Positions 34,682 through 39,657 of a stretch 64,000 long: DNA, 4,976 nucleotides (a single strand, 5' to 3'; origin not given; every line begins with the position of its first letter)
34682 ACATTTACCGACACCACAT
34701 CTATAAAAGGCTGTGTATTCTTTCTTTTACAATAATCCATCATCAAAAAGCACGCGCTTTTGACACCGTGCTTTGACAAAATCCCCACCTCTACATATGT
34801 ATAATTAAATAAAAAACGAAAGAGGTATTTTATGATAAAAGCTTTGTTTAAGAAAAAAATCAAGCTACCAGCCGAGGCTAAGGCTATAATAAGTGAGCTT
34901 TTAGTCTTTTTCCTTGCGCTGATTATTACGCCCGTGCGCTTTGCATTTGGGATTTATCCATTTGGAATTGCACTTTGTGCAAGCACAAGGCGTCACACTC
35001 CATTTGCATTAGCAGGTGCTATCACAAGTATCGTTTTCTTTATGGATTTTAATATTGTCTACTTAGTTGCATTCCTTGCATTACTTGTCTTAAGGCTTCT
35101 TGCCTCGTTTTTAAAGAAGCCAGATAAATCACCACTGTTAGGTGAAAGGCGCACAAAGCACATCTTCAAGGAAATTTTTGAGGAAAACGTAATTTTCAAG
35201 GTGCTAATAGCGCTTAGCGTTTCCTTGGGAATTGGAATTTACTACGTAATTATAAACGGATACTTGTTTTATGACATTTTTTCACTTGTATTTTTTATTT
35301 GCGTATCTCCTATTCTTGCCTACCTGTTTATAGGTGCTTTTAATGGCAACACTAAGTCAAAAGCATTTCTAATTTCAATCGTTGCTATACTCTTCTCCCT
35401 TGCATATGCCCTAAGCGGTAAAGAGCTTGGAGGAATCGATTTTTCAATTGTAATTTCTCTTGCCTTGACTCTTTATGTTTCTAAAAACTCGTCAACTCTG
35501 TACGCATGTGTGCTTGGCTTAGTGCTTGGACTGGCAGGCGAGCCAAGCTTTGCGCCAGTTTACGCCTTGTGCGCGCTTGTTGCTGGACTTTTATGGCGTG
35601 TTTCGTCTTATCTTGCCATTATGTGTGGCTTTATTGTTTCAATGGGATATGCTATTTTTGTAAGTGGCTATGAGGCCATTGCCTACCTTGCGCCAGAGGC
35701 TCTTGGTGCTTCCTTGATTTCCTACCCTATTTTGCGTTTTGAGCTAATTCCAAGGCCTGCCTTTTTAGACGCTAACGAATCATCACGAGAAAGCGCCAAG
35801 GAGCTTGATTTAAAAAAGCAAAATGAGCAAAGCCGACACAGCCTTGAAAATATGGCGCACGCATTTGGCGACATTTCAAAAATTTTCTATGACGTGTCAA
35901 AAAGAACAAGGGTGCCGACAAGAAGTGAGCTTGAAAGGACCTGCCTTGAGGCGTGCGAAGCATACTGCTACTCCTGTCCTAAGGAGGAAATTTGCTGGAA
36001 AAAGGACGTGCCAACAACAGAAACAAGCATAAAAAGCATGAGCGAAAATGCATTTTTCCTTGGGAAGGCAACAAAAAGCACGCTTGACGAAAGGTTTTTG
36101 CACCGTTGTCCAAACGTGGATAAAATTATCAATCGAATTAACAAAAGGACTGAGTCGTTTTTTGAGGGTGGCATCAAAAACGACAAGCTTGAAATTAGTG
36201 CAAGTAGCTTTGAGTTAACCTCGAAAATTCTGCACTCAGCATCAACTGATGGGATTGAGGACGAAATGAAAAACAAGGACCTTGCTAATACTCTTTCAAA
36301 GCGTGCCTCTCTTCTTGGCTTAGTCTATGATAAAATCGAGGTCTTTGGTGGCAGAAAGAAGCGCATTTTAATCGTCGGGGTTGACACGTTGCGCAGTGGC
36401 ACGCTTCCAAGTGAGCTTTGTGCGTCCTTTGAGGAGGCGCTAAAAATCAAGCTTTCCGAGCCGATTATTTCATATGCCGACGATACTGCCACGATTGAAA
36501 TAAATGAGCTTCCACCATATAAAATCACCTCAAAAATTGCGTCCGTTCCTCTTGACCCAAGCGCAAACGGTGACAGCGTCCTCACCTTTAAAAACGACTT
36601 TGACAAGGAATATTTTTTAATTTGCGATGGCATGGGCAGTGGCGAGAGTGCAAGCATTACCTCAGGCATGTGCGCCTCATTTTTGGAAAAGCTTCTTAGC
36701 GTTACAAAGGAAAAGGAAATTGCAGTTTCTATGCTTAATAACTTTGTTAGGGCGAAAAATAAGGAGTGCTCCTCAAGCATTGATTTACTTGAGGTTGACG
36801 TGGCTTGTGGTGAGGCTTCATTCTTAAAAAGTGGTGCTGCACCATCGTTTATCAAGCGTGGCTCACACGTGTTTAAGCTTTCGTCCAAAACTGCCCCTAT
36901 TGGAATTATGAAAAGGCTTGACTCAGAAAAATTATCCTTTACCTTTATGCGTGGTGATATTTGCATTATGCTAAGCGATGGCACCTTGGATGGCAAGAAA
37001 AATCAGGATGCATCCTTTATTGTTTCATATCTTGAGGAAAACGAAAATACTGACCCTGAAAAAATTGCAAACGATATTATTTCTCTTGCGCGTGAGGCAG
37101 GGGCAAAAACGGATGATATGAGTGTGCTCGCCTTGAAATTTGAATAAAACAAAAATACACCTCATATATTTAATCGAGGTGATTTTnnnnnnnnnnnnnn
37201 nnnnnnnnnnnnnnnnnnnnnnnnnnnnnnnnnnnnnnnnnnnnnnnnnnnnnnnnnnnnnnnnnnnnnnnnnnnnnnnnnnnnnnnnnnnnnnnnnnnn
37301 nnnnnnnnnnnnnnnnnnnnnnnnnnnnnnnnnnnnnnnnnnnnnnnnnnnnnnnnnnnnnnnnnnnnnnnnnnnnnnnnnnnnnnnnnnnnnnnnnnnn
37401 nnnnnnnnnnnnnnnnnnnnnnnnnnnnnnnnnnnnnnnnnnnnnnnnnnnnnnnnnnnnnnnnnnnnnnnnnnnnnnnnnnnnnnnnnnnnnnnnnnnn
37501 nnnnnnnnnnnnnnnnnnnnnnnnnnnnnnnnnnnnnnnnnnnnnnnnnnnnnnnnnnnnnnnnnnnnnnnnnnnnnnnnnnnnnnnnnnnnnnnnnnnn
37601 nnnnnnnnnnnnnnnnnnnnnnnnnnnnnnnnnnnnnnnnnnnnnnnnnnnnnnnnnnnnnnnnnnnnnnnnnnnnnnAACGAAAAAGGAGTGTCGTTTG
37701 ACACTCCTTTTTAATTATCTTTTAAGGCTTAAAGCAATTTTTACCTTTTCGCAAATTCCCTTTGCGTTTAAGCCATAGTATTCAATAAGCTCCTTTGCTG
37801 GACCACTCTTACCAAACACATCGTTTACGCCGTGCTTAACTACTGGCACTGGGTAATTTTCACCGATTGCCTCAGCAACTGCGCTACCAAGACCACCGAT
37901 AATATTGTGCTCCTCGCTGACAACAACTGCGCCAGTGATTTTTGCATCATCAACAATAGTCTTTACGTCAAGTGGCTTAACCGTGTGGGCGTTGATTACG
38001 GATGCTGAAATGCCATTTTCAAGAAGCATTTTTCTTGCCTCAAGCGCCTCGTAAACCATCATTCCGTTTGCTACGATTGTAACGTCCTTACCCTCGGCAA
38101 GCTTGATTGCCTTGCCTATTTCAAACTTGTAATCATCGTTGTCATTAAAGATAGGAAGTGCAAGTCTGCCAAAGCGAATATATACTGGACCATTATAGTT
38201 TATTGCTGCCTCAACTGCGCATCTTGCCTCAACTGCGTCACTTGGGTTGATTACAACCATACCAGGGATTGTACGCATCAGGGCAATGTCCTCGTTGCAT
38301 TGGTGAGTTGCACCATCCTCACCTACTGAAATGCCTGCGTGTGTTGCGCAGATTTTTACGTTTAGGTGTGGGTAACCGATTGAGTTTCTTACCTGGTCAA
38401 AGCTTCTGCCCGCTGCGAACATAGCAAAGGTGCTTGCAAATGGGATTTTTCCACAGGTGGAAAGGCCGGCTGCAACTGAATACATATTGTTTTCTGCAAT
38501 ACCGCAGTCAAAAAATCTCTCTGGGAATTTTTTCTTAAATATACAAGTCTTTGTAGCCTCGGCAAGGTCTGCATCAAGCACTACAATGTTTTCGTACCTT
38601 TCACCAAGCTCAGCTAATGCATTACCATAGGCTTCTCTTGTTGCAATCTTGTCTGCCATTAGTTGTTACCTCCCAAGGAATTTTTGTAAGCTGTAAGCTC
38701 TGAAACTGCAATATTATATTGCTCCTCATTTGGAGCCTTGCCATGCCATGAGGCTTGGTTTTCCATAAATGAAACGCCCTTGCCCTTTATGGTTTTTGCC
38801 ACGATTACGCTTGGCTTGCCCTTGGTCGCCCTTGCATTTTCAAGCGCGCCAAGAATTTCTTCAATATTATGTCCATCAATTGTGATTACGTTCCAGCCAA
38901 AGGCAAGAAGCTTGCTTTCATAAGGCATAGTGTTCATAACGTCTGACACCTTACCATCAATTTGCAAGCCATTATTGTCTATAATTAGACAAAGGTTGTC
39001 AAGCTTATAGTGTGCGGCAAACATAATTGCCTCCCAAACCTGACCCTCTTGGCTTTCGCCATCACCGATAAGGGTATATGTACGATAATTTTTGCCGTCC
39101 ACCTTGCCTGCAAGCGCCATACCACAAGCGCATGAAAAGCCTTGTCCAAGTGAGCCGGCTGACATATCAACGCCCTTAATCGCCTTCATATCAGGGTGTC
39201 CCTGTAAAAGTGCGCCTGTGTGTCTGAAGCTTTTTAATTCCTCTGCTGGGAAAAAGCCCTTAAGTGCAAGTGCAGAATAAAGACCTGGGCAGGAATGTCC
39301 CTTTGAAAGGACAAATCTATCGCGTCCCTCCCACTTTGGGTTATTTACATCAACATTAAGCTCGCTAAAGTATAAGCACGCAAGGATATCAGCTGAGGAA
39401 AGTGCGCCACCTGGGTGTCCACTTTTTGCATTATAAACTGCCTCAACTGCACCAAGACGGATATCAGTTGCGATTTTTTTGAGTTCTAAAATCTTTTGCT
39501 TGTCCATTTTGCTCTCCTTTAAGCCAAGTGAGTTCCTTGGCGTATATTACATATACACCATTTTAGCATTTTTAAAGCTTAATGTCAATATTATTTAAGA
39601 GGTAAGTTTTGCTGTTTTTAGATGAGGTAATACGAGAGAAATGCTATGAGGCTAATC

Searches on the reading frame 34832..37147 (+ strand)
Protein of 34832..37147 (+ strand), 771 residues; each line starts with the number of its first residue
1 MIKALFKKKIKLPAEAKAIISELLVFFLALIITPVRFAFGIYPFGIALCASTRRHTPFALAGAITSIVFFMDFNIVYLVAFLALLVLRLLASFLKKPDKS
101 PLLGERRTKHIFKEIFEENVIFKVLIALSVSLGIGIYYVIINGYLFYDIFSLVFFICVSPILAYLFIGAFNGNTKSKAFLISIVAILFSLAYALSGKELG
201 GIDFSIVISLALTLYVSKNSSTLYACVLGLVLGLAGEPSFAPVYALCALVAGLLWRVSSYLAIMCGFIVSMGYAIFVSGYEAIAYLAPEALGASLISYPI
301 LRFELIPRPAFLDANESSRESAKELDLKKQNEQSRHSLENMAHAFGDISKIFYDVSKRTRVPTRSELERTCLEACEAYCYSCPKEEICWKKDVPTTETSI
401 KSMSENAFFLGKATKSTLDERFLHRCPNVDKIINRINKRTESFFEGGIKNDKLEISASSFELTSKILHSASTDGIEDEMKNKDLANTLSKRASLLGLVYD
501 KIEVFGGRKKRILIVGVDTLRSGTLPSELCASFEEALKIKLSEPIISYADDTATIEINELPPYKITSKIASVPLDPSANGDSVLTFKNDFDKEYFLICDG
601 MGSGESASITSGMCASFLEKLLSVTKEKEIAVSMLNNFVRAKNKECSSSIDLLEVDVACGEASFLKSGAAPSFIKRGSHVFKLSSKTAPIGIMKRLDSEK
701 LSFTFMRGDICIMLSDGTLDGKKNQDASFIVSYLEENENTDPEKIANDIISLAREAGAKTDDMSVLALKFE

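Call 30: search_protein_families(library=pfam, proteins=[window:34832-37147:+], max_evalue=0.00001)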
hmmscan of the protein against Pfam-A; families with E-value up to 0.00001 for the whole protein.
window:34832-37147:+ (771 aa): 2 families
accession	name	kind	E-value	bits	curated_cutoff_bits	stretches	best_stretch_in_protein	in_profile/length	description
PF07228.17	SpoIIE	-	3.2e-23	83.1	25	1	595-770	7-191/192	Stage II sporulation protein E (SpoIIE)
PF19732.4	SpoIIE_N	-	3.2e-12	46.2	27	1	55-442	78-459/605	Stage II sporulation protein E N-terminal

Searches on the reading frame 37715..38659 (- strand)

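Call 30: search_protein_families(library=pfam, proteins=[window:37715-38659:-], max_evalue=0.00001)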
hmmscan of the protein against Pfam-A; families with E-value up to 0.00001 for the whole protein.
window:37715-38659:- (314 aa): 3 families
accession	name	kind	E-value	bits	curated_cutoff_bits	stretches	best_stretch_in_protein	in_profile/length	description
PF02779.29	Transket_pyr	-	7.2e-49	166.2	27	1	4-169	2-173/174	Transketolase, pyrimidine binding domain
PF02780.25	Transketolase_C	-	2.2e-33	115.3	25.9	1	182-302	1-124/124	Transketolase, C-terminal domain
PF22613.1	Transketolase_C_1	-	2.3e-06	28.2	27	0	189-297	10-112/113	Transketolase-like TK C-terminal domain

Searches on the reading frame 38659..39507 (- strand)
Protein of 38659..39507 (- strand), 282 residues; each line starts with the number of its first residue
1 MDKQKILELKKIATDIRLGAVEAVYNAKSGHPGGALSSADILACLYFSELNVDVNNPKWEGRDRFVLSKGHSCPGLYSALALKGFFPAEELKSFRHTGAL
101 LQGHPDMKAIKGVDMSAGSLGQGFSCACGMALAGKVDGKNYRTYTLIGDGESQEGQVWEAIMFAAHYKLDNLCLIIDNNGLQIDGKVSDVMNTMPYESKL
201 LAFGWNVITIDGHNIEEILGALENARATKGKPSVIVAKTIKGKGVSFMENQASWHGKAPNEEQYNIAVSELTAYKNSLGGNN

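Call 30: search_protein_families(library=pfam, proteins=[window:38659-39507:-], max_evalue=0.00001)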
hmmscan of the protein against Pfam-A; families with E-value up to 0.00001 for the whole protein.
window:38659-39507:- (282 aa): 3 families
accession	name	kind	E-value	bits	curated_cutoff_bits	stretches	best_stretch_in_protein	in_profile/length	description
PF00456.26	Transketolase_N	-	9e-64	216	22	1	10-263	3-267/334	Transketolase, thiamine diphosphate binding domain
PF00676.26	E1_dh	-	1e-13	51.3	22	1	117-239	100-224/300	Dehydrogenase E1 component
PF13292.11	DXP_synthase_N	-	1.3e-11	44.8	21.2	1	7-193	16-185/274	1-deoxy-D-xylulose-5-phosphate synthase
